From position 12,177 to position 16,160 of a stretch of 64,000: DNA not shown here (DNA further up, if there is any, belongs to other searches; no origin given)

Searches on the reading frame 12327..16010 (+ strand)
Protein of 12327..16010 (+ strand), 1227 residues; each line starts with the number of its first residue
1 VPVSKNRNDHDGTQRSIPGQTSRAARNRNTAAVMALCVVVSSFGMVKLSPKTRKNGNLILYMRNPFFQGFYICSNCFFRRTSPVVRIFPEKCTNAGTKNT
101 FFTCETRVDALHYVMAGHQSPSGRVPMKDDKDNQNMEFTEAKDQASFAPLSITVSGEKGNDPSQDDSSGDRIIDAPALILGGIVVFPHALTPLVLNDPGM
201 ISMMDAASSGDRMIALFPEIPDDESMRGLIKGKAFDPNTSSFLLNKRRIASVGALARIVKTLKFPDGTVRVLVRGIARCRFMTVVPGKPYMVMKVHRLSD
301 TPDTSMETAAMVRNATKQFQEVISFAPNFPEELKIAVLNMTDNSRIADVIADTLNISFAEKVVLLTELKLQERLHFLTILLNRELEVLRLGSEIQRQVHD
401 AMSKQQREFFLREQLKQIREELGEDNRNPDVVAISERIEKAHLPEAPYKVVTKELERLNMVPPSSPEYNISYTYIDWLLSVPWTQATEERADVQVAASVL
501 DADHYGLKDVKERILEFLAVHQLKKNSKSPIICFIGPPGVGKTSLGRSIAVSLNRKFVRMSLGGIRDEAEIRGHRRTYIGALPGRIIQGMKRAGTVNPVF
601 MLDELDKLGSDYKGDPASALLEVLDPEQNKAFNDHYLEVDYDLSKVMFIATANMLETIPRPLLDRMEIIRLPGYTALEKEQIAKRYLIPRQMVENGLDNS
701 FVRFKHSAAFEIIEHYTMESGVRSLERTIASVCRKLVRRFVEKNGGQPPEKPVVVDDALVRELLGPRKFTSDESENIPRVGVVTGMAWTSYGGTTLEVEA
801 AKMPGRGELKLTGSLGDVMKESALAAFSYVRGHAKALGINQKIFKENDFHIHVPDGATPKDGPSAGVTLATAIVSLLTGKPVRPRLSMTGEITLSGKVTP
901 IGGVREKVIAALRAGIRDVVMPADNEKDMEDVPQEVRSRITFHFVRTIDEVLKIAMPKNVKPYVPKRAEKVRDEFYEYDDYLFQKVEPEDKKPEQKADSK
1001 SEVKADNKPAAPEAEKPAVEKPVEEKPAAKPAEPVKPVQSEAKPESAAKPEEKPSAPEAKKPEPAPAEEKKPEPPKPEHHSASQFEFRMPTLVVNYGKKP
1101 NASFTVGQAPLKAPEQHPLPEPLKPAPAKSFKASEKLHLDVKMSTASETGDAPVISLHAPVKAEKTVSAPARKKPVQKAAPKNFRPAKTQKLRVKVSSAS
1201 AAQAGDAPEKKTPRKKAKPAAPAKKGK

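Call 9: search_protein_families(library=pfam, proteins=[window:12327-16010:+], max_evalue=0.01)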
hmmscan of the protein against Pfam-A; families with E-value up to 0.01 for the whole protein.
window:12327-16010:+ (1227 aa): 9 families
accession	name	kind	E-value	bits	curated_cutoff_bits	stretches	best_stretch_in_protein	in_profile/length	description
PF05362.19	Lon_C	-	2.3e-87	292.3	21.1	1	755-956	2-203/205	Lon protease (S16) C-terminal proteolytic domain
PF02190.22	LON_substr_bdg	-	1.7e-28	100.4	28.7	1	176-383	3-200/200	ATP-dependent protease La (LON) substrate-binding domain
PF00004.35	AAA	-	2.5e-24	86.6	21.2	1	532-670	1-127/131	ATPase family associated with various cellular activities (AAA)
PF22667.2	Lon_lid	-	3.1e-18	65.6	27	1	694-744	2-52/57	Lon protease AAA+ ATPase lid domain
PF13541.12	ChlI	-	5.8e-07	29.9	27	1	810-925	13-121/121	Subunit ChlI of Mg-chelatase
PF07728.20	AAA_5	-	2.3e-06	28.1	22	1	532-665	2-138/139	AAA domain (dynein-related subfamily)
PF13401.12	AAA_22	-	0.0031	18.3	27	0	529-610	5-97/130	AAA domain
PF05496.18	RuvB_N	-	0.0039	17.4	27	0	503-561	8-65/159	Holliday junction DNA helicase RuvB P-loop domain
PF08298.17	AAA_PrkA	-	0.0089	15.5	25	0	501-555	58-111/358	PrkA AAA domain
